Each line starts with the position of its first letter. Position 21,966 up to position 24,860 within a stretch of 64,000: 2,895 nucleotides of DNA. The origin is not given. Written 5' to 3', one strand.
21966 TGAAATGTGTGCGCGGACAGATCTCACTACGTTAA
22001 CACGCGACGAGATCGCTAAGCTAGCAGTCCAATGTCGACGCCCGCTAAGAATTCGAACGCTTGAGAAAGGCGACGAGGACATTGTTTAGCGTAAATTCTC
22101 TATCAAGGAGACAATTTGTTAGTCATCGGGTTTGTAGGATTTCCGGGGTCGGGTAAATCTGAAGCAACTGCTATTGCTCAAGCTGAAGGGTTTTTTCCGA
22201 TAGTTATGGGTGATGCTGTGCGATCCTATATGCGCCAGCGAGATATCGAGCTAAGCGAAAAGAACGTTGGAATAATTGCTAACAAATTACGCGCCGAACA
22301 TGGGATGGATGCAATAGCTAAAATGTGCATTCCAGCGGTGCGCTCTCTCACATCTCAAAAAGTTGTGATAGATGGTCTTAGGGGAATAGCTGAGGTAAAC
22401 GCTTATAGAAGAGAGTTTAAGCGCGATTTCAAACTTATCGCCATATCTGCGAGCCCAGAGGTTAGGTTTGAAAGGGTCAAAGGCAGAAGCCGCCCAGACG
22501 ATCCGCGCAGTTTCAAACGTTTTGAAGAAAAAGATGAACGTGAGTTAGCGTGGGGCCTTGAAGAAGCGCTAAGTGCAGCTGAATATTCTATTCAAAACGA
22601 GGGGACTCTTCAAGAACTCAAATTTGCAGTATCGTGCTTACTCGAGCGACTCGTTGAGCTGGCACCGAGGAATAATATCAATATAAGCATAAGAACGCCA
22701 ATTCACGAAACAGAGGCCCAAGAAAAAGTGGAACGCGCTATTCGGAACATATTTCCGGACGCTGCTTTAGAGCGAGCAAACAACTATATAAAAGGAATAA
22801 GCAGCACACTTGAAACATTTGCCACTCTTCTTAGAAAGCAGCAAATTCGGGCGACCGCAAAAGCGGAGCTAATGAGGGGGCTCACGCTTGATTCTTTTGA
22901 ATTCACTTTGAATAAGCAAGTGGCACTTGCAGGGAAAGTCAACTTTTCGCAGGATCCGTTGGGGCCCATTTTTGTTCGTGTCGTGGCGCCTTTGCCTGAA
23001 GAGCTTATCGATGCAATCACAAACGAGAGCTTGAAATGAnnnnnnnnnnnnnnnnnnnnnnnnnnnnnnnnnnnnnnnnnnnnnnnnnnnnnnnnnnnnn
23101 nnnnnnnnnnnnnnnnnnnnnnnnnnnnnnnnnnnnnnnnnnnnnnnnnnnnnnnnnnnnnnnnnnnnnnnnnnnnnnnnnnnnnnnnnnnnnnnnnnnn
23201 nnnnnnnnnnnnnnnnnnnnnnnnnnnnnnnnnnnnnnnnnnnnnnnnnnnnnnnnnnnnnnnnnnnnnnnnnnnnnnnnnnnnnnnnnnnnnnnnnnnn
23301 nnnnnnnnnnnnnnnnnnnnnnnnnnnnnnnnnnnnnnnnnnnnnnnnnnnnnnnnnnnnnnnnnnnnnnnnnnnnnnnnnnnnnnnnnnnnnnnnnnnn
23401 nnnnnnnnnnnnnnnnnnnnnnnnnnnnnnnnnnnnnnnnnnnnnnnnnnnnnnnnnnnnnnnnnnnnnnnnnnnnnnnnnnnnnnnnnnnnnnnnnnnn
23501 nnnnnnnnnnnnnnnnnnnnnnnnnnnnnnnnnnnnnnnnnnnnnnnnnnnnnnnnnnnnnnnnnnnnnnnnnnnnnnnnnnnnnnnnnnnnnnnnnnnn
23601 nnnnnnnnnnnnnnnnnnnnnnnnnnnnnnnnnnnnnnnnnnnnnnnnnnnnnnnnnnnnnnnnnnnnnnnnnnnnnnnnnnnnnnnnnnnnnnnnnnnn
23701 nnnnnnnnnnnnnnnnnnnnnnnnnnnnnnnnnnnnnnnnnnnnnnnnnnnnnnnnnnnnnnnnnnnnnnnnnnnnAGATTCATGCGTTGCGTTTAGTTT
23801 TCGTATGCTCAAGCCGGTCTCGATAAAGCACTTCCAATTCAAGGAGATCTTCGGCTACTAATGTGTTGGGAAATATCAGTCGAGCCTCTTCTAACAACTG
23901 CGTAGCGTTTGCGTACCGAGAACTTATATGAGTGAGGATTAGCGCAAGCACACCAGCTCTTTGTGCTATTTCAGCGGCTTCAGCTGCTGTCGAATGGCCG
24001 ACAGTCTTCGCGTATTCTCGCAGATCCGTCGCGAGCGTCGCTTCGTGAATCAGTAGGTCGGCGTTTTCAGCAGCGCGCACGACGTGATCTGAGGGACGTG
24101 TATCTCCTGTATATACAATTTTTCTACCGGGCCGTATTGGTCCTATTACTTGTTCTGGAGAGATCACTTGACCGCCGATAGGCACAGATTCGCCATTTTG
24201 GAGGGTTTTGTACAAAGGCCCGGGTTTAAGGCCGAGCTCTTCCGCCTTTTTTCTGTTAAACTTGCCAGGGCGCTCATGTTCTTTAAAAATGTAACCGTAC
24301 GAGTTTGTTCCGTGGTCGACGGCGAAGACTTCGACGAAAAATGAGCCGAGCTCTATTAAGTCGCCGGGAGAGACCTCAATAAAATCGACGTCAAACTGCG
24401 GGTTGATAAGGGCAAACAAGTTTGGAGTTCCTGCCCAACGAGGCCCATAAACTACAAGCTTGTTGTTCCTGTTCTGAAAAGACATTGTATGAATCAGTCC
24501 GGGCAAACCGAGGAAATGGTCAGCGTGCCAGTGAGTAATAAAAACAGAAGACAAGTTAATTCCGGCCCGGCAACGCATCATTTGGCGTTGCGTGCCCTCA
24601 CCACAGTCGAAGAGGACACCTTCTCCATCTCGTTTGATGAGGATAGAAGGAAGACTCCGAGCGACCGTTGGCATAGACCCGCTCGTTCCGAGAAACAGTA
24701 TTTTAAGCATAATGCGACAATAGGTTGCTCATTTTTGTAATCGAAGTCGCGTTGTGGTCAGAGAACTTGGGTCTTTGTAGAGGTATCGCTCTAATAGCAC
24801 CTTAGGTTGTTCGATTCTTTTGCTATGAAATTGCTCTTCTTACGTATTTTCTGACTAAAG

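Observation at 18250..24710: Compact RNA-end-processing neighbourhood with an uncharacterised four-gene co-directional cluster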

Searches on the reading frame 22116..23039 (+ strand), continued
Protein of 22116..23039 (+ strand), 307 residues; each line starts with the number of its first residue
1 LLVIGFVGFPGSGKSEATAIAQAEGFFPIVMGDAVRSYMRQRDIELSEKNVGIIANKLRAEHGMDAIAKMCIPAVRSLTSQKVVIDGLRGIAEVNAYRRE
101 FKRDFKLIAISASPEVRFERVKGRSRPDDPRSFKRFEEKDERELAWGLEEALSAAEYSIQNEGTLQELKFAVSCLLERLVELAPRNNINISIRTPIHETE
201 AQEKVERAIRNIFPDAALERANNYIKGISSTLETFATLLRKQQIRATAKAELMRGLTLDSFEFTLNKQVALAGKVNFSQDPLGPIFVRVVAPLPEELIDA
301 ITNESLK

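Call 85: find_encoding_contigs(protein=P0102, flank=5000, max_places=2)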
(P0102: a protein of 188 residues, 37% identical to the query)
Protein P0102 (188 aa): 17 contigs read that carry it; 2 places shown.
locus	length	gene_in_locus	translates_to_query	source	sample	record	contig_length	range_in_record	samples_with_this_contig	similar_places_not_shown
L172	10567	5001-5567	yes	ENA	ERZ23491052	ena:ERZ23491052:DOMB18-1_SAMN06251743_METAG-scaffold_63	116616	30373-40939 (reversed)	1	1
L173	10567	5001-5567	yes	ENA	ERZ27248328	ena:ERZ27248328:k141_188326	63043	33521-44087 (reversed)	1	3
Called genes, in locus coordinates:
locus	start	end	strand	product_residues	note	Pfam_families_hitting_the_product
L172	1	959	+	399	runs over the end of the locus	PF21572:Nop5_56-rel_N_Arc, PF01798:Nop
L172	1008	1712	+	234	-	PF01269:Fibrillarin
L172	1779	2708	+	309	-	PF26553:PDDEXK_19, PF13560:HTH_31 (faint), PF01381:HTH_3 (weak)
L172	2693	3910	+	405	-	PF02005:TRM, PF13847:Methyltransf_31 (faint)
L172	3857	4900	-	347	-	PF01408:GFO_IDH_MocA, PF22725:GFO_IDH_MocA_C3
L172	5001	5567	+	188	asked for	PF13207:AAA_17, PF13238:AAA_18, PF13671:AAA_33 (faint)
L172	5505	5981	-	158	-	PF09895:DUF2122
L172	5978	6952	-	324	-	PF00145:DNA_methylase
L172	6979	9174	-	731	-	PF04851:ResIII (weak), PF00270:DEAD, PF00271:Helicase_C, PF21280:Helicase_dom4_arc, PF00633:HHH (faint), PF10391:DNA_pol_lambd_f (weak), PF14520:HHH_5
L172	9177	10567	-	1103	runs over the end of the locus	PF14551:MCM_N, PF17207:MCM_OB, PF00493:MCM, PF14890:Intein_splicing, PF00493:MCM (weak), PF14890:Intein_splicing, PF00493:MCM, PF17855:MCM_lid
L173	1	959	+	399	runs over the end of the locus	PF21572:Nop5_56-rel_N_Arc, PF01798:Nop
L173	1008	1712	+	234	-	PF01269:Fibrillarin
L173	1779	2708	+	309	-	PF26553:PDDEXK_19, PF13560:HTH_31 (faint), PF01381:HTH_3 (weak)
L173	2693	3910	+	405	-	PF02005:TRM, PF13847:Methyltransf_31 (faint)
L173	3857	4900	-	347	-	PF01408:GFO_IDH_MocA, PF22725:GFO_IDH_MocA_C3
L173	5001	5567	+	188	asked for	PF13207:AAA_17, PF13238:AAA_18, PF13671:AAA_33 (faint)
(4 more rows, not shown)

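Call 86: find_encoding_contigs(protein=P0087, flank=5000, max_places=1)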
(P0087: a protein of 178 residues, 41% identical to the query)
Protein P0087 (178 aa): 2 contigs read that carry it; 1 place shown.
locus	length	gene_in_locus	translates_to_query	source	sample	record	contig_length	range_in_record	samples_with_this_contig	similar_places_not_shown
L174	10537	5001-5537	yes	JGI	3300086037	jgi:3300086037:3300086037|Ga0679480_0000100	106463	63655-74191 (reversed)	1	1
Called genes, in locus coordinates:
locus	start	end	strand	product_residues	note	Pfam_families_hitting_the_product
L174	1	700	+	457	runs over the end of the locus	PF03215:Rad17 (weak), PF05496:RuvB_N (weak), PF00004:AAA, PF13401:AAA_22 (faint), PF21960:RCF1-5-like_lid, PF25361:AAA_lid_RFC1 (weak)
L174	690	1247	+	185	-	-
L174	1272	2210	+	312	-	PF04055:Radical_SAM, PF08608:Wyosine_form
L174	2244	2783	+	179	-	-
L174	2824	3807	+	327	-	PF17835:NOG1_N, PF01926:MMR_HSR1, PF02421:FeoB_N, PF06858:NOG1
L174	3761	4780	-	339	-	PF05690:ThiG (faint), PF01680:SOR_SNZ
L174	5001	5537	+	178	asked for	PF13238:AAA_18, PF13207:AAA_17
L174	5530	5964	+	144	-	PF01877:RNA_binding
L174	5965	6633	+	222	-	PF04412:AcnX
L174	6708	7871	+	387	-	PF04412:AcnX, PF28403:AcnX_2nd, PF28406:AcnX_3rd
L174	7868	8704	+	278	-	PF01989:AcnX_swivel_put, PF00293:NUDIX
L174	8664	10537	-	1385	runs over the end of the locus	PF00133:tRNA-synt_1, PF09334:tRNA-synt_1g, PF08264:Anticodon_1, PF19302:DUF5915, PF12773:DZR (weak), PF05763:DUF835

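Call 87: predict_structure(alignment_id=A7)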
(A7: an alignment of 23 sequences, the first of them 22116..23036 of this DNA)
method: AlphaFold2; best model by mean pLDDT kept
length: 307 residues; sequences in the alignment: 23
mean_pLDDT: 87.9   pTM: 0.58
mean pLDDT of the five models: 87.9, 87.8, 87.8, 86.7, 86.3
residues with pLDDT >= 90: 185; 70-90: 98; 50-70: 22; < 50: 2
segments of 3 or more residues with pLDDT < 50: none
pLDDT, mean of each block of 10 residues (from residue 1): 92 93 93 93 88 90 94 83 91 94 92 88 67 81 84 92 92 89 67 90 93 93 89 92 92 91 93 85 86 86 64
secondary structure, 60 per line:
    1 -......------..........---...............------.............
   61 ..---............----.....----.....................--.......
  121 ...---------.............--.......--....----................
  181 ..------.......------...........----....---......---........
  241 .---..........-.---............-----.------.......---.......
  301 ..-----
elements in order: E2-7 H14-23 E27-30 H31-41 H48-62 H66-77 E82-86 H91-104 E105-111 H114-123 H133-145 H148-154 E157-160 H165-182 E189-195 H202-212 E217-220 E224-229 H233-241 H245-254 E260-266 H267-271 E284-290 H294-302

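Call 92: fold_search(model_id=the predicted structure, library=pdb)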
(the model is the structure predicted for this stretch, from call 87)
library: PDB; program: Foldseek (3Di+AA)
matches with E <= 10: 1213; with E <= 0.001: 325
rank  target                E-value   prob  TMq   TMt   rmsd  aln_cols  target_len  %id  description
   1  3lw7_A                4.2e-12  1.00  0.51  0.89   2.4       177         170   28  The Crystal Structure of an Adenylate kinase-related protein bound to AMP from sulfolobus solfataricus to 2.3A (released 2010-03-09)
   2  3lw7_B                7.6e-12  1.00  0.50  0.88   2.4       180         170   27  The Crystal Structure of an Adenylate kinase-related protein bound to AMP from sulfolobus solfataricus to 2.3A (released 2010-03-09)
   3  3h0k_A                4.0e-11  1.00  0.50  0.87   2.8       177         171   30  Crystal structure of an adenylated kinase related protein from sulfolobus solfataricus to 3.25a (released 2009-04-21)
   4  3c9g_A                7.1e-11  1.00  0.38  0.86   1.7       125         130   38  Crystal structure of uncharacterized UPF0201 protein AF_135 (released 2008-05-13)
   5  3h0k_B                1.3e-10  1.00  0.50  0.87   2.5       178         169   28  Crystal structure of an adenylated kinase related protein from sulfolobus solfataricus to 3.25a (released 2009-04-21)
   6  2pzz_A                1.7e-10  1.00  0.36  0.82   2.3       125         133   35  2.2 A resolution crystal structure of UPF0201 protein from Methanococcus jannaschii (released 2007-05-29)
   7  3c9g_B                2.3e-10  1.00  0.37  0.86   1.4       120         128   39  Crystal structure of uncharacterized UPF0201 protein AF_135 (released 2008-05-13)
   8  3d7a_A                3.7e-10  1.00  0.36  0.80   1.8       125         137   29  Crystal structure of DUF54 family protein PH1010 from hyperthermophilic archaea Pyrococcus horikoshii OT3 (released 2008-12-09)
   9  2pzz_B                1.0e-09  1.00  0.36  0.86   2.1       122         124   36  2.2 A resolution crystal structure of UPF0201 protein from Methanococcus jannaschii (released 2007-05-29)
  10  3d7a_B                1.0e-09  1.00  0.36  0.81   2.0       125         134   28  Crystal structure of DUF54 family protein PH1010 from hyperthermophilic archaea Pyrococcus horikoshii OT3 (released 2008-12-09)
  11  2pzz_D                5.5e-09  1.00  0.32  0.87   2.4       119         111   34  2.2 A resolution crystal structure of UPF0201 protein from Methanococcus jannaschii (released 2007-05-29)
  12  2nwu_B                8.8e-08  1.00  0.34  0.76   2.4       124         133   22  Crystal structure of protein SSO1042 from Sulfolobus solfataricus, Pfam DUF54 (released 2006-12-12)
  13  2c95_B                8.8e-08  1.00  0.42  0.62   5.2       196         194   21  Structure of adenylate kinase 1 in complex with P1,P4-di(adenosine) tetraphosphate (released 2007-02-20)
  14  1uke                  1.3e-07  1.00  0.44  0.66   4.9       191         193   19  UMP/CMP KINASE FROM SLIME MOLD (released 1998-04-29)
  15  2ogk_C                1.4e-07  1.00  0.30  0.63   3.9       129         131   20  Crystal structure of protein AF2318 from Archaeglobus fulgidus, Pfam DUF54 (released 2007-01-30)
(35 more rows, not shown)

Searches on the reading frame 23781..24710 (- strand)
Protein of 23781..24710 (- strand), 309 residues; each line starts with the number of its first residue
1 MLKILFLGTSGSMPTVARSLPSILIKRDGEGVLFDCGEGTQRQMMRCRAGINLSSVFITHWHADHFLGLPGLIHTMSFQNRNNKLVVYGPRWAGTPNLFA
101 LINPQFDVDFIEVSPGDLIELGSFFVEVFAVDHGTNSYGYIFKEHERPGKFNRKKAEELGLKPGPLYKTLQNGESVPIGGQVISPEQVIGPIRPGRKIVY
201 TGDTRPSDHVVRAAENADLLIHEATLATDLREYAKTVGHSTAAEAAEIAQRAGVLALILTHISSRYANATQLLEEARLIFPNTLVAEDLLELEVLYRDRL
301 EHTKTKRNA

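Call 3: search_protein_families(library=pfam, proteins=[window:23781-24710:-], max_evalue=0.01)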
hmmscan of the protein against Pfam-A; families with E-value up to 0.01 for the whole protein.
window:23781-24710:- (309 aa): 3 families
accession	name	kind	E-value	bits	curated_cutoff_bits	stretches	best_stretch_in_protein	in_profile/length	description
PF12706.13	Lactamase_B_2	-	9.6e-19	68.2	27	2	193-262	132-200/200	Beta-lactamase superfamily domain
PF00753.33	Lactamase_B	-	9.1e-13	49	22.7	1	22-142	8-138/196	Metallo-beta-lactamase superfamily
PF13691.12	Lactamase_B_4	-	0.0004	20.4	27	1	14-62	6-56/63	tRNase Z endonuclease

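Call 4: search_protein_families(library=ncbifam, proteins=[window:23781-24710:-], max_evalue=0.01)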
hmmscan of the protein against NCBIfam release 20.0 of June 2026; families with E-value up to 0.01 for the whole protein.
window:23781-24710:- (309 aa): 17 families
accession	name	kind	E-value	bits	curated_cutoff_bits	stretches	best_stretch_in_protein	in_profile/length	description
TIGR02651.1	RNase_Z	equivalog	2.9e-100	335.2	292.95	1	3-294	1-302/302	ribonuclease Z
NF000801.0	PRK00055.1-3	equivalog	9.1e-99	330.4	252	1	1-296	1-305/307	ribonuclease Z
NF000800.0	PRK00055.1-1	equivalog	4.5e-67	226.2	398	1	3-293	2-304/305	ribonuclease Z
TIGR02649.1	true_RNase_BN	exception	9.1e-56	189.1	563.7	1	4-289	2-299/304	ribonuclease BN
NF000805.0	PRK00055.2-3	equivalog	3.7e-50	170.9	416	1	4-298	6-304/307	ribonuclease Z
NF000804.0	PRK00055.2-1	equivalog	1.1e-44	152.7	402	1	4-293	6-298/306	ribonuclease Z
NF002558.0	PRK02126.1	subfamily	3e-28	98.8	315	3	192-286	239-338/345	ribonuclease Z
NF041851.1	cyc_nuc_deg_phdiest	equivalog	4.8e-25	88.4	400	2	194-280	154-238/253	cyclic nucleotide-degrading phosphodiesterase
NF041257.1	GntH_guanitoxin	equivalog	8.1e-22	77.6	333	2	2-90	13-106/374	guanitoxin biosynthesis MBL fold metallo-hydrolase GntH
NF000806.0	PRK00055.2-4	equivalog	1.6e-16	60.4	363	2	1-90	1-94/280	ribonuclease Z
TIGR02650.1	RNase_Z_T_toga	equivalog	1.9e-10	40.4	507.05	2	214-270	198-252/277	ribonuclease Z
NF038231.1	MBL_Geo_Pelo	equivalog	3.4e-07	30.1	360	1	14-89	28-100/250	GPMC system MBL fold metallohydrolase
NF002553.0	PRK02113.1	equivalog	7.3e-07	28.9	386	1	17-78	32-92/252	MBL fold metallo-hydrolase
NF011436.0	PRK14866.1-3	equivalog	1e-06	27.9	612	1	150-189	380-419/435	hypothetical protein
TIGR03307.1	PhnP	equivalog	4.5e-05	22.9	272.25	1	16-145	33-153/249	phosphonate metabolism protein PhnP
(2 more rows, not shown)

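Call 80: search_protein_families(library=padloc, proteins=[window:23781-24710:-], max_evalue=0.001)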
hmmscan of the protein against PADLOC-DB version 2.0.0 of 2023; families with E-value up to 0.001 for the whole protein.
window:23781-24710:- (309 aa): 0 families
